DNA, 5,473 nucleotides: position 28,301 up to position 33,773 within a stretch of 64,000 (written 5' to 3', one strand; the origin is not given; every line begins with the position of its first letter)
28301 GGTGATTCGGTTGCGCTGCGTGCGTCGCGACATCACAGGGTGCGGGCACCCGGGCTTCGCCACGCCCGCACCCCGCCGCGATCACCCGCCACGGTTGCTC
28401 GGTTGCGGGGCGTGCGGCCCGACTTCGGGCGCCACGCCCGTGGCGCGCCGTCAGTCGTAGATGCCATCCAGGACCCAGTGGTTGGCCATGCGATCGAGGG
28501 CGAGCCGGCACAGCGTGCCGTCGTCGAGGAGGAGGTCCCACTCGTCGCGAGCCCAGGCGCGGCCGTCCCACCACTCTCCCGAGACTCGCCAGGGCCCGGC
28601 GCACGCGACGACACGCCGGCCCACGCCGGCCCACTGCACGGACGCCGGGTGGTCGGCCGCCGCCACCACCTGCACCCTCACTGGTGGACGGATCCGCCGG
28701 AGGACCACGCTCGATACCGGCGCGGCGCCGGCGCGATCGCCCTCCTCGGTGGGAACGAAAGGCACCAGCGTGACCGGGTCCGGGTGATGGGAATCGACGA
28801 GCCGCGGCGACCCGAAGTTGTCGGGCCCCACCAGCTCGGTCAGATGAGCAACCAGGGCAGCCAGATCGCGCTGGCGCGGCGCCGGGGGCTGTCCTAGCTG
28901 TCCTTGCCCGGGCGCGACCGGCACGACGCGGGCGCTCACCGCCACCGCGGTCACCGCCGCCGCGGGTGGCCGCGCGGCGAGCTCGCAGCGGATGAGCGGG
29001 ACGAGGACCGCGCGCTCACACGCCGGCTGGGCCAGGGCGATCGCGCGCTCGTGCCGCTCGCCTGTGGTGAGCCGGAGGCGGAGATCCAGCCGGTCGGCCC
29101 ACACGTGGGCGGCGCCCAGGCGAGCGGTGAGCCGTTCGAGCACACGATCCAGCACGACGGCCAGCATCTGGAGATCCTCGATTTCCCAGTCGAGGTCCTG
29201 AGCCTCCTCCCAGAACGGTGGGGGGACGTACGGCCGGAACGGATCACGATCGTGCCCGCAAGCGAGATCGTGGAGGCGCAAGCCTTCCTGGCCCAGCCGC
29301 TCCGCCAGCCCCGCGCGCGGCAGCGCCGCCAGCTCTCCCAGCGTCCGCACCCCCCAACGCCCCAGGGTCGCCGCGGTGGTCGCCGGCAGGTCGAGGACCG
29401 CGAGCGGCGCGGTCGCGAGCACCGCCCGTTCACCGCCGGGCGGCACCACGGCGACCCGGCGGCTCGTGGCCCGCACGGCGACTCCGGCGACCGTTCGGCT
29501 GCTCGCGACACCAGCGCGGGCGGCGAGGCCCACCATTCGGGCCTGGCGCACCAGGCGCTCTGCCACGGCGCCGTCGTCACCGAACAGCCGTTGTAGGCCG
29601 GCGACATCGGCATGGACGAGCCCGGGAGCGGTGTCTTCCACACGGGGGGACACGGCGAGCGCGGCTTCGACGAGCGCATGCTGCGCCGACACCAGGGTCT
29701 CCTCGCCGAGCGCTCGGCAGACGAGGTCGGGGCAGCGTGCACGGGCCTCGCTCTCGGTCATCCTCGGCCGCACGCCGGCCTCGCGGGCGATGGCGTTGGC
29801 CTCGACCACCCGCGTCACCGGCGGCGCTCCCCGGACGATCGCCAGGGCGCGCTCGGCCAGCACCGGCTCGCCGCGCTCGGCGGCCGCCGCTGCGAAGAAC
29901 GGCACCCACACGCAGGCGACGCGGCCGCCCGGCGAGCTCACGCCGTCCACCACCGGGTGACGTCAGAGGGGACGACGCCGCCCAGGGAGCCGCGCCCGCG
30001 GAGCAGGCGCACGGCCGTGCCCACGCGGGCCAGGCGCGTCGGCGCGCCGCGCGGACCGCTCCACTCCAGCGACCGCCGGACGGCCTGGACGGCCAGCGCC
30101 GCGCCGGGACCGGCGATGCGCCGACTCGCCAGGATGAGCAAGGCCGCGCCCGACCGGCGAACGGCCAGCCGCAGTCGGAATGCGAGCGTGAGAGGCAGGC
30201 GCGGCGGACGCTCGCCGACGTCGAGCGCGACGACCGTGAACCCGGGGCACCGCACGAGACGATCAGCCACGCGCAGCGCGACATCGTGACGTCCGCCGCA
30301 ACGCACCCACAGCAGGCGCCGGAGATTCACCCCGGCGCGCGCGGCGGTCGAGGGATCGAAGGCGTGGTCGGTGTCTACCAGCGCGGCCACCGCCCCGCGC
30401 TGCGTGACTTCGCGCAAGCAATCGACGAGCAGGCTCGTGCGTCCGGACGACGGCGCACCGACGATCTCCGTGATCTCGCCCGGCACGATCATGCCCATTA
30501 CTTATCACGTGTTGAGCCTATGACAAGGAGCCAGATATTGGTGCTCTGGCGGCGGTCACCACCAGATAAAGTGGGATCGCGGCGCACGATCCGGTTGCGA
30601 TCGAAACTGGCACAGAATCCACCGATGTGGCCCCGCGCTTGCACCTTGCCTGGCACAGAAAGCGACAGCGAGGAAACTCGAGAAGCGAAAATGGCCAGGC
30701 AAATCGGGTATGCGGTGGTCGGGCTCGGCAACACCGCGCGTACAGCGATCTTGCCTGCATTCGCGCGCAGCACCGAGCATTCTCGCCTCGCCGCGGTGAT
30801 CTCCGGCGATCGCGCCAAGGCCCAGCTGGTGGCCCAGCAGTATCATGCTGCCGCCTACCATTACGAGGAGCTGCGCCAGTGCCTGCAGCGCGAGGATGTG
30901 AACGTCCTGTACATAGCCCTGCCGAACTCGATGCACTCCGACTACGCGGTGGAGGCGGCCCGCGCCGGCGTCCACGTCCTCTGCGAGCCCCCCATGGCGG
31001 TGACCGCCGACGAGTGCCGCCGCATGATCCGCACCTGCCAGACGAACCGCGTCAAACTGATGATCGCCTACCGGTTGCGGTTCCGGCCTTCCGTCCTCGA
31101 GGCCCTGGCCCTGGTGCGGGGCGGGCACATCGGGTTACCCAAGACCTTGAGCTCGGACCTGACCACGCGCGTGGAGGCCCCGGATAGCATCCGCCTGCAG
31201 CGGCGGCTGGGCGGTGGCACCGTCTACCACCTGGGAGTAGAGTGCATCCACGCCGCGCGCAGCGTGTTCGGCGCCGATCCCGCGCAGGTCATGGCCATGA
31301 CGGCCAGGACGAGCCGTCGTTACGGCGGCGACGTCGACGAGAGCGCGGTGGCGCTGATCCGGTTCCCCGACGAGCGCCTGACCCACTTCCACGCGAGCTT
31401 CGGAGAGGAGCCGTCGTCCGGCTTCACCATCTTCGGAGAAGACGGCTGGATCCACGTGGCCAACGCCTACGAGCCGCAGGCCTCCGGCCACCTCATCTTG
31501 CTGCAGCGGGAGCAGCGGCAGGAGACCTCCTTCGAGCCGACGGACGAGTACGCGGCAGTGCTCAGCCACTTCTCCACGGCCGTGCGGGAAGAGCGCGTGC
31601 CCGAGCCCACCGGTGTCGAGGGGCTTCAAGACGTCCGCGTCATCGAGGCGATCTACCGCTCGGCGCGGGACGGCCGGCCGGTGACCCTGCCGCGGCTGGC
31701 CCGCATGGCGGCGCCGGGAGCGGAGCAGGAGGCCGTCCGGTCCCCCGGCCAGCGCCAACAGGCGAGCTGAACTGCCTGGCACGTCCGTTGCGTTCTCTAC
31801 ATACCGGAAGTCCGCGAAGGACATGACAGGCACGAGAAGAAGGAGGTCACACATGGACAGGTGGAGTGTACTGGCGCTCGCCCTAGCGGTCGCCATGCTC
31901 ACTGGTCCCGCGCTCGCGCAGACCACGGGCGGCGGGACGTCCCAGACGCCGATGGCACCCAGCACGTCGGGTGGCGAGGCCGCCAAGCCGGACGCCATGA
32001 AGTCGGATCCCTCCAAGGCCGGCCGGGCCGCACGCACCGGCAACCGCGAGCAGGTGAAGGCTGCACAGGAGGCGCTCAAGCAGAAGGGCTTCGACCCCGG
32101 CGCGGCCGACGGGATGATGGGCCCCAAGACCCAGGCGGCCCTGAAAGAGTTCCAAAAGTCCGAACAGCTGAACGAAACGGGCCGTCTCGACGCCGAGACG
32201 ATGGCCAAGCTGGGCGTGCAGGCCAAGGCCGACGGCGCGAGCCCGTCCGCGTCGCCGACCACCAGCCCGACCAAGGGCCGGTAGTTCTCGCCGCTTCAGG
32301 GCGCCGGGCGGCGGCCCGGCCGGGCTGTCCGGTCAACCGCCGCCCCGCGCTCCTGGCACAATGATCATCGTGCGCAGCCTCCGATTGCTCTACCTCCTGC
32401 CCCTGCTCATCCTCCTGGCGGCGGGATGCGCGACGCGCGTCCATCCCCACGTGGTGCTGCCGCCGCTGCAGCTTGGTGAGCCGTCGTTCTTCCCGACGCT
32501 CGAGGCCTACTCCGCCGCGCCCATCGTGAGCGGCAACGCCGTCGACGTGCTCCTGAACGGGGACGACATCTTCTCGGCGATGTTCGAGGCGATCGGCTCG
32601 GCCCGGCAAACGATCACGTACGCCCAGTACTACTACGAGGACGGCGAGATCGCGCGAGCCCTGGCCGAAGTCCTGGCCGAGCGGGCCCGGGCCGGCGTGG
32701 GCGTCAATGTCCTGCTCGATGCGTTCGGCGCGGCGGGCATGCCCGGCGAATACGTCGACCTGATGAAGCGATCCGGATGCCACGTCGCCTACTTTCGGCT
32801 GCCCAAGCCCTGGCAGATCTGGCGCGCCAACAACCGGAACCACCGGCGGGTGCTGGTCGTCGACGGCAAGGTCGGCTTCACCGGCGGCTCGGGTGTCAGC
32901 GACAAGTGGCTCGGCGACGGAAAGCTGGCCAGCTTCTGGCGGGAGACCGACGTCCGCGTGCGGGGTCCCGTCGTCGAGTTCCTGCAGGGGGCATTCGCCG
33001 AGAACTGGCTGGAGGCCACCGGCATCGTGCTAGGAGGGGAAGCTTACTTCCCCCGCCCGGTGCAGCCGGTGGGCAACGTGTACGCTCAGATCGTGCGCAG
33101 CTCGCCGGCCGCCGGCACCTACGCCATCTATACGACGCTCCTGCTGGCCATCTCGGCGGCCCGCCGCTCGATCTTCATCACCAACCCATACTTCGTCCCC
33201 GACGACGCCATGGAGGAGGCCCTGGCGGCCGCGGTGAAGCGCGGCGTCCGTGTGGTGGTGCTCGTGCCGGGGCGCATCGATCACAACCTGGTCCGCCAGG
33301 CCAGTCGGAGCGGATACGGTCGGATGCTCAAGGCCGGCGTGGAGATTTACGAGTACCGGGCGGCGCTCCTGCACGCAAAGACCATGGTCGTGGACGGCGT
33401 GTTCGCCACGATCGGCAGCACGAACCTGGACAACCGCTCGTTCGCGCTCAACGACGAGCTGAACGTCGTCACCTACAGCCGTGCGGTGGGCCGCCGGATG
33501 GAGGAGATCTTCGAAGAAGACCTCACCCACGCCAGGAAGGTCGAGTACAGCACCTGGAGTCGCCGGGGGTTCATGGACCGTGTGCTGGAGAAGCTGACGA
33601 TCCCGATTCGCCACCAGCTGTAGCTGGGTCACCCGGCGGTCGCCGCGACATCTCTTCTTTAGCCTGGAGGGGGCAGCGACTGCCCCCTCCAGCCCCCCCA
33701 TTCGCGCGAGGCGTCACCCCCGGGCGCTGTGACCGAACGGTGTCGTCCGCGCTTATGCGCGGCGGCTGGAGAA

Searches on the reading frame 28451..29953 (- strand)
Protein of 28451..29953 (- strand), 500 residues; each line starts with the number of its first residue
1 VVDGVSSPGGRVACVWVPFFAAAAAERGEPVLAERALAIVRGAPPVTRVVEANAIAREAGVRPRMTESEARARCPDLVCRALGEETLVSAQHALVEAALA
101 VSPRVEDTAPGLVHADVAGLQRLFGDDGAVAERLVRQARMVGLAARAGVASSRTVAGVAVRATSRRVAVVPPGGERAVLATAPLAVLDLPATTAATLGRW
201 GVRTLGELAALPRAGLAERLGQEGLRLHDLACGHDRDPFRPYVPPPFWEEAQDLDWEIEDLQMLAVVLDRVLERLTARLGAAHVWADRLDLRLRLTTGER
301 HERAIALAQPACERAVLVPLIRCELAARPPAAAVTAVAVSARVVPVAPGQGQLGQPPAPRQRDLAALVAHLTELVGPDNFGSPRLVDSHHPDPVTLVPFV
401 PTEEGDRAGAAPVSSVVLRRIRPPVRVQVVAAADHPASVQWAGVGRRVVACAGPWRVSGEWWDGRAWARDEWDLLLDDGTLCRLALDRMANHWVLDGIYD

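Call 18: search_protein_families(library=ncbifam, proteins=[window:28451-29953:-], max_evalue=0.01)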
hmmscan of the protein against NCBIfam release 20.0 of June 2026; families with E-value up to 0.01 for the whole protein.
window:28451-29953:- (500 aa): 6 families
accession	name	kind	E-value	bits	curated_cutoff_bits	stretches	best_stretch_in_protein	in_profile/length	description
NF003015.0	PRK03858.1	subfamily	4.2e-23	82.1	367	1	20-330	17-326/399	DNA polymerase IV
NF002751.0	PRK02794.1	equivalog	1.2e-20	73.8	371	1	20-312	48-342/425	DNA polymerase IV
NF002882.0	PRK03348.1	equivalog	2.9e-16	59.3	389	1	19-325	15-325/461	DNA polymerase IV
NF002677.0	PRK02406.1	equivalog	5.1e-16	58.7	256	1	20-339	16-338/357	DNA polymerase IV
NF002848.0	PRK03103.1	subfamily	2.4e-14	52.6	381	1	23-241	17-242/410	DNA polymerase IV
NF002492.0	PRK01810.1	equivalog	3.1e-10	39.4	399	2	192-312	195-317/412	DNA polymerase IV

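Call 19: search_protein_families(library=pfam, proteins=[window:28451-29953:-], max_evalue=0.01)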
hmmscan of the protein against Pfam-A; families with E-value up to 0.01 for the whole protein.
window:28451-29953:- (500 aa): 1 family
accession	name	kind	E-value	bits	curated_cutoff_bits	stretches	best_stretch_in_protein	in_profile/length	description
PF00817.25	IMS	-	8.9e-17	61.8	23.2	1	16-159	2-146/148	impB/mucB/samB family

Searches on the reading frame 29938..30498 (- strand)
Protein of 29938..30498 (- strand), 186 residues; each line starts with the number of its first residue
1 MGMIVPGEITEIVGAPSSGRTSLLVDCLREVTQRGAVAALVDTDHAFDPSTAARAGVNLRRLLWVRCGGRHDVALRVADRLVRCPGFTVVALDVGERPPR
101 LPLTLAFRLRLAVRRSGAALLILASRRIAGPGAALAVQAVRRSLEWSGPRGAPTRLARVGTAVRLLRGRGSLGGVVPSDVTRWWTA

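Call 18: search_protein_families(library=ncbifam, proteins=[window:29938-30498:-], max_evalue=0.01)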
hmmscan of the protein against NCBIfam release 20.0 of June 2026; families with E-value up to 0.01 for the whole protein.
window:29938-30498:- (186 aa): 4 families
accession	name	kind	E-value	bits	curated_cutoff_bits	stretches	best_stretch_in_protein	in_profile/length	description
TIGR02012.1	tigrfam_recA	equivalog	7.6e-15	55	325.3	1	3-93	51-140/321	recombinase RecA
NF007072.0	PRK09519.1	equivalog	5.6e-10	38.2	1024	1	4-93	57-145/790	intein-containing recombinase RecA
NF033429.2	ImuA_translesion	equivalog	5.9e-07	29.6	150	1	7-122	35-146/181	translesion DNA synthesis-associated protein ImuA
NF058630.1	repair_Rv3395c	exception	6.4e-06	26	65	1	18-159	16-144/153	DnaE2-dependent mutagenesis accessory factor ImuA'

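Call 19: search_protein_families(library=pfam, proteins=[window:29938-30498:-], max_evalue=0.01)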
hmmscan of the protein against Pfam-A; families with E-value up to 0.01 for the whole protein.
window:29938-30498:- (186 aa): 1 family
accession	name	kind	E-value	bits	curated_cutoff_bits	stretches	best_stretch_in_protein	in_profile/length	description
PF00154.27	RecA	-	3.7e-13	50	27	1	4-93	49-137/262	recA bacterial DNA recombination protein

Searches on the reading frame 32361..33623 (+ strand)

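Call 51: search_protein_families(library=pfam, proteins=[window:32361-33623:+], max_evalue=0.00001)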
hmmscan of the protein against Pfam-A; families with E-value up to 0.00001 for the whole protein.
window:32361-33623:+ (420 aa): 2 families
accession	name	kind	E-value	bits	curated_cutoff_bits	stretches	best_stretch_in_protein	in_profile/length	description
PF13091.12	PLDc_2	-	7.4e-43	146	27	2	263-387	4-131/132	PLD-like domain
PF00614.28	PLDc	-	1.1e-09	38.3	21.9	0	336-360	4-28/28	Phospholipase D Active site motif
